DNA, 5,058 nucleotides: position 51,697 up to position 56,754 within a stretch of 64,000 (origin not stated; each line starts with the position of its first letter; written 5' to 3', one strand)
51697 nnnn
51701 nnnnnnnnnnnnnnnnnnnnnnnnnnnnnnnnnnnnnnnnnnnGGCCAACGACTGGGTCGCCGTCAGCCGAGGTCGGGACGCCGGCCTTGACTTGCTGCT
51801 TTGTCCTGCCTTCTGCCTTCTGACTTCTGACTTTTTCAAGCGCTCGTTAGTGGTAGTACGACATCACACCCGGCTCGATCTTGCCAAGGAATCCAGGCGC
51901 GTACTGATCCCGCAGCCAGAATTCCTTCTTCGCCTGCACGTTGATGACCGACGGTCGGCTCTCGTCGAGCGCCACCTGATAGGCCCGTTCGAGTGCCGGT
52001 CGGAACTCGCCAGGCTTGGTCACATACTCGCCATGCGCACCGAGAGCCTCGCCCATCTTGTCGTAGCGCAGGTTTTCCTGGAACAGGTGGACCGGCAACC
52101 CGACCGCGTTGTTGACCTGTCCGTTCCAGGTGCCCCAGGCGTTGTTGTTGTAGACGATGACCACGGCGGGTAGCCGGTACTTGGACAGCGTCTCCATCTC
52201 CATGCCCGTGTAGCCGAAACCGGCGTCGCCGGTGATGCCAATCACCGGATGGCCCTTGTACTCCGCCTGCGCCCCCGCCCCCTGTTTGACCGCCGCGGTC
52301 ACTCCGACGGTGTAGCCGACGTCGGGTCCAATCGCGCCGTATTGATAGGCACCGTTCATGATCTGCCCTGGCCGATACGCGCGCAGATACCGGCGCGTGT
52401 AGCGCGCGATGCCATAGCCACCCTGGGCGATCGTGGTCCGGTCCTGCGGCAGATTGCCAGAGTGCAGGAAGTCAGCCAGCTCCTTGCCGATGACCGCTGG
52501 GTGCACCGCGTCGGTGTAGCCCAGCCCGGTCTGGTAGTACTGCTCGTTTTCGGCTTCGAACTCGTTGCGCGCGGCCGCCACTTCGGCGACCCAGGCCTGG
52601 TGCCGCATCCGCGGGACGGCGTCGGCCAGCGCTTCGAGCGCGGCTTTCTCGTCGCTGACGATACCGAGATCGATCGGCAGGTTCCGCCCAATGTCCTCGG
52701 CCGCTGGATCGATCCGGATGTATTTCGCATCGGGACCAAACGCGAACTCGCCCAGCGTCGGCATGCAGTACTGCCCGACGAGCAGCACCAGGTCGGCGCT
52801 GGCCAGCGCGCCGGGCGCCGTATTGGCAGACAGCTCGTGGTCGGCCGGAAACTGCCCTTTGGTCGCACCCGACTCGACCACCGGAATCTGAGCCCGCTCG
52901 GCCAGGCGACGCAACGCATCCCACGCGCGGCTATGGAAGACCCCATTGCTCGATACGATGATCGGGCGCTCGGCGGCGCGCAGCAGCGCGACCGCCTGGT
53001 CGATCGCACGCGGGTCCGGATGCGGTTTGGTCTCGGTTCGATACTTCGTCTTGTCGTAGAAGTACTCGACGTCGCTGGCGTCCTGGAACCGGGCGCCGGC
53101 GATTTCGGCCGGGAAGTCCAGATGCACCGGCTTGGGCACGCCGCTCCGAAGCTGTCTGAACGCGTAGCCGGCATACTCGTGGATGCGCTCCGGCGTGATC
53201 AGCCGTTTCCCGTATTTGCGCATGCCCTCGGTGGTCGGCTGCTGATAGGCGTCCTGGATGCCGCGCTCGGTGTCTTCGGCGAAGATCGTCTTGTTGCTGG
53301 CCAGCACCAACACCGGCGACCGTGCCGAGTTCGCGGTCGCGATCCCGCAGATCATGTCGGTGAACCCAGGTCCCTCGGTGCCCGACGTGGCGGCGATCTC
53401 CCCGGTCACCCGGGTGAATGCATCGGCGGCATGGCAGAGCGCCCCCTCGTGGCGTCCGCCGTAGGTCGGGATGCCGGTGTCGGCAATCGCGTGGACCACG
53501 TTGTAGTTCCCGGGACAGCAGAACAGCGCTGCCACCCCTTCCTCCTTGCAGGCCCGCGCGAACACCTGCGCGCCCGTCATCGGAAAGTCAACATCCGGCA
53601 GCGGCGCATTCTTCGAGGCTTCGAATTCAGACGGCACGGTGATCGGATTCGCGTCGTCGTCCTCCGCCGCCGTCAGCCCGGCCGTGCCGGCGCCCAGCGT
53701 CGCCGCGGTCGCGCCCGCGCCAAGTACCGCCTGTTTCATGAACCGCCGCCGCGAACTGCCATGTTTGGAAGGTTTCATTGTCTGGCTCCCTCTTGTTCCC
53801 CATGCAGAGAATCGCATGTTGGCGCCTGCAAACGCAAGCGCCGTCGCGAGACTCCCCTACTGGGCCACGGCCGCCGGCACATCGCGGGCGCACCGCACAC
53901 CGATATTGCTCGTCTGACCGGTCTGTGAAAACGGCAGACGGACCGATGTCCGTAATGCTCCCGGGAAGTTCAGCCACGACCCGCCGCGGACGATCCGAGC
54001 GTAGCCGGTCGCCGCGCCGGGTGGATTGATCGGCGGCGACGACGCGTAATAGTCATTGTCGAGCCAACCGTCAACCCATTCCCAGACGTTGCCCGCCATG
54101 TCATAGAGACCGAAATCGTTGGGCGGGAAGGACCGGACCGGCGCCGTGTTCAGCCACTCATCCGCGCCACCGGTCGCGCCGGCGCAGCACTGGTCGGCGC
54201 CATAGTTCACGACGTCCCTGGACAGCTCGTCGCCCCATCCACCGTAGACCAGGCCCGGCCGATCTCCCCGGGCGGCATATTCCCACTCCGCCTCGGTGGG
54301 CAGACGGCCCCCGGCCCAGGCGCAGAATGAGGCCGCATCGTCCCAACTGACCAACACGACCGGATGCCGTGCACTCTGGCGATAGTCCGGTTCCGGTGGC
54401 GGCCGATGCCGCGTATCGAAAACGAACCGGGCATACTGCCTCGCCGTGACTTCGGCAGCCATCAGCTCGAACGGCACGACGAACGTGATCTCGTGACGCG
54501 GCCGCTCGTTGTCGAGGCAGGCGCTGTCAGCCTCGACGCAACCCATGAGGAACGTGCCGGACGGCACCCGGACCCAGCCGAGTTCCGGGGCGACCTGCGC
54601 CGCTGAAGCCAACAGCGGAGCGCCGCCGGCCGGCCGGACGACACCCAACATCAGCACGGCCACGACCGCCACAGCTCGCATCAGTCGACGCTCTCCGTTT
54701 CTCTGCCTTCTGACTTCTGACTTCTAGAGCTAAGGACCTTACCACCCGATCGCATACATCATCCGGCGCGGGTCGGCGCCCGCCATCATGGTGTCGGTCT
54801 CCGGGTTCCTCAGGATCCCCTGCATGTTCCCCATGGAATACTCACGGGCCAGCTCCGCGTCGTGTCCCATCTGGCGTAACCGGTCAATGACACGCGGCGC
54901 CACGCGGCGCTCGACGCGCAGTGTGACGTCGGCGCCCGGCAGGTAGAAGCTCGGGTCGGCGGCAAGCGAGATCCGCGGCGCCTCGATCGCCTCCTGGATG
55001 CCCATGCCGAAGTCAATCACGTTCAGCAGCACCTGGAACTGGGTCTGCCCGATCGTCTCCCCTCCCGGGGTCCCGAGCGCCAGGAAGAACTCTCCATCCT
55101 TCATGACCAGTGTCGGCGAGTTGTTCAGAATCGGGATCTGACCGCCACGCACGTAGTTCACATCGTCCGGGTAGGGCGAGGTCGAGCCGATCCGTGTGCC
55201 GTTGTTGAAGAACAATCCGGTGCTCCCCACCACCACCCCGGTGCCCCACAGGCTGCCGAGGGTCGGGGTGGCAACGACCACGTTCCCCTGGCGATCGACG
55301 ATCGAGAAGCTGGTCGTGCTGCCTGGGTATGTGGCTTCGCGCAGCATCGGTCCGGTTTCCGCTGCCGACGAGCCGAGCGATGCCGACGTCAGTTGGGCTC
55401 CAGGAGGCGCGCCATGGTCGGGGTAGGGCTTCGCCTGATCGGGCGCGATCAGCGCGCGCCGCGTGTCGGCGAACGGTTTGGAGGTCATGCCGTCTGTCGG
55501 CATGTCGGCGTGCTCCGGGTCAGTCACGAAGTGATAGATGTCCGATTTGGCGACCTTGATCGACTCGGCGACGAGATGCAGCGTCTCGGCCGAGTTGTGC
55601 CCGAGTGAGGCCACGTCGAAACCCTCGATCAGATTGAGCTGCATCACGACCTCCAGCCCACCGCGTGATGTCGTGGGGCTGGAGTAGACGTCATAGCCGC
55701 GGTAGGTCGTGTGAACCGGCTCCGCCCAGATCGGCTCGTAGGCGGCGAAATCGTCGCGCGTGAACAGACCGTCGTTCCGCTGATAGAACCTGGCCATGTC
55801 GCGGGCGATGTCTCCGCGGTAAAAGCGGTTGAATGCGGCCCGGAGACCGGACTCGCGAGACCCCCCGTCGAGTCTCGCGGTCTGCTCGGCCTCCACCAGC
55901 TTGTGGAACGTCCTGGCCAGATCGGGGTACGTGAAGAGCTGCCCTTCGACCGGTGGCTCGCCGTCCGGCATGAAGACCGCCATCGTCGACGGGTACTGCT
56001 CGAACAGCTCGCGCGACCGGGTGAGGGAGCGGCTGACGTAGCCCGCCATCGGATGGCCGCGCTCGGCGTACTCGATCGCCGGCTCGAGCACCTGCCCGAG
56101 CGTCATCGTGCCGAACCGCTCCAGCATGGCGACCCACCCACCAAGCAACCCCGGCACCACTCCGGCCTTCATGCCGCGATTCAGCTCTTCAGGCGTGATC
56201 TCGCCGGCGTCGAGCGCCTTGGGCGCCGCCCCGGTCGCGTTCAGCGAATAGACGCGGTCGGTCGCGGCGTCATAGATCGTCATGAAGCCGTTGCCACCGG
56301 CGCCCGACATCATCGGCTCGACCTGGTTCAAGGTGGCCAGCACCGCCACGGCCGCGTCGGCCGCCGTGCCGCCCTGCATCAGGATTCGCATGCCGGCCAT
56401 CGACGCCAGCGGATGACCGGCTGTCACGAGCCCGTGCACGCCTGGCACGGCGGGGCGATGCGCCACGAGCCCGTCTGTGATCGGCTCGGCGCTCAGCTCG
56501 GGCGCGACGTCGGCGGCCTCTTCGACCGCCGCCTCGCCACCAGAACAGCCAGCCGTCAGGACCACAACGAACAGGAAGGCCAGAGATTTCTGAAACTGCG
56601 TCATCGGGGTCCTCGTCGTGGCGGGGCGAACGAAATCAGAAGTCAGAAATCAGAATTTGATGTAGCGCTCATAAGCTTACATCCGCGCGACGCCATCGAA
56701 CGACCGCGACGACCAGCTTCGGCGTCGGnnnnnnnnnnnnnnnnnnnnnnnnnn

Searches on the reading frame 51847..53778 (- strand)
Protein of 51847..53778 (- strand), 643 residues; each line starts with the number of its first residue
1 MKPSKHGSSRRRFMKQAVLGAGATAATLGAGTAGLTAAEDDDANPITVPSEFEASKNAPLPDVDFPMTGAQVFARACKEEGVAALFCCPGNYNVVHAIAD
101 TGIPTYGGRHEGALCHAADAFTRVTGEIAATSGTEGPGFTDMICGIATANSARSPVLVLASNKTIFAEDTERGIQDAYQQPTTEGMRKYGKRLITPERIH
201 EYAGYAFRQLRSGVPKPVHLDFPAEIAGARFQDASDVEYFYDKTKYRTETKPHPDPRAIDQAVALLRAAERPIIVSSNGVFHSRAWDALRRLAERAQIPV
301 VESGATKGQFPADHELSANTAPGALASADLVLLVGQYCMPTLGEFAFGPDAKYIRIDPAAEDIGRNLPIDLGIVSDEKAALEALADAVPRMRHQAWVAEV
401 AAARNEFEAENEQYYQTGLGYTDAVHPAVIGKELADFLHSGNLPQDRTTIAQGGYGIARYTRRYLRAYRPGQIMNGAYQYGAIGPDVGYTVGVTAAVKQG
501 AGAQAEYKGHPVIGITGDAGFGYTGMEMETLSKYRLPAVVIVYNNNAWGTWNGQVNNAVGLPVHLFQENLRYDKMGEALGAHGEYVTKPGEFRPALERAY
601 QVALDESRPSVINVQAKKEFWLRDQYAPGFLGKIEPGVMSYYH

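Call 22: search_protein_families(library=pfam, proteins=[window:51847-53778:-])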
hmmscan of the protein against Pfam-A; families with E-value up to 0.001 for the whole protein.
window:51847-53778:- (643 aa): 3 families
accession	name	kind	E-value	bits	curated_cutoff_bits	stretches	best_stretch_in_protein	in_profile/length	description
PF00205.28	TPP_enzyme_M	-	6.3e-26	91.2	30.4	1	259-384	1-137/137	Thiamine pyrophosphate enzyme, central domain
PF02776.23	TPP_enzyme_N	-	4.4e-24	85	26.8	1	67-168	1-105/119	Thiamine pyrophosphate enzyme, N-terminal TPP binding domain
PF02775.26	TPP_enzyme_C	-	9.9e-23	81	21.9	1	460-614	8-151/151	Thiamine pyrophosphate enzyme, C-terminal TPP binding domain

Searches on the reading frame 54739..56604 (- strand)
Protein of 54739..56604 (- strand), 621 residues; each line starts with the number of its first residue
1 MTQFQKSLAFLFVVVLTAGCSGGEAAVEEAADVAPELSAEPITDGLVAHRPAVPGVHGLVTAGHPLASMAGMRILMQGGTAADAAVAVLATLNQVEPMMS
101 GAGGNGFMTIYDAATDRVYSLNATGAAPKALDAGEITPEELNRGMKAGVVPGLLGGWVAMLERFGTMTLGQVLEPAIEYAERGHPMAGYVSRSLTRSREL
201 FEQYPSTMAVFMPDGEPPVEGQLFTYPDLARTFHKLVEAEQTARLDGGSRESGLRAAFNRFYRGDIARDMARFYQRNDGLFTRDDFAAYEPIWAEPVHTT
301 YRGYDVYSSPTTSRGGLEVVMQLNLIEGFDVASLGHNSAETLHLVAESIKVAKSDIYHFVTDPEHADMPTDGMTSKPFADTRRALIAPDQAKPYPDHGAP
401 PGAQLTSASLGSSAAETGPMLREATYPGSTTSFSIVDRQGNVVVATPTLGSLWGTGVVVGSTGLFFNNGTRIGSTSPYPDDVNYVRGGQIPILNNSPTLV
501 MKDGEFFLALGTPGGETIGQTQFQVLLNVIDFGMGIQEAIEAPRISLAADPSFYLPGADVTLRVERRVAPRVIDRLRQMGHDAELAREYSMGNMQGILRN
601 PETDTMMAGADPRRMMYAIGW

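Call 10: find_encoding_contigs(protein=window:54739-56604:-, flank=3000, max_places=4)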
Protein window:54739-56604:- (621 aa): 24 contigs read that carry it; 1 place shown.
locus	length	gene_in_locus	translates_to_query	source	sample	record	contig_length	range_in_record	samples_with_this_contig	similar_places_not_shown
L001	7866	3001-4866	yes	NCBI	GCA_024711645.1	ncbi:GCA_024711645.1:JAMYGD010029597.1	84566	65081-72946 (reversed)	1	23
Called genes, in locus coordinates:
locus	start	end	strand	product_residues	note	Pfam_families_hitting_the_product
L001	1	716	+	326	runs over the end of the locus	PF08240:ADH_N, PF00107:ADH_zinc_N, PF13602:ADH_zinc_N_2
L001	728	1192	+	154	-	PF01042:Ribonuc_L-PSP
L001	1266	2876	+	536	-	-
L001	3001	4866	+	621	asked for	PF01019:G_glu_transpept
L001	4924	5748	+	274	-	PF03781:FGE-sulfatase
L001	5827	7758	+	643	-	PF02776:TPP_enzyme_N, PF00205:TPP_enzyme_M, PF02775:TPP_enzyme_C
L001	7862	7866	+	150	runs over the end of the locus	-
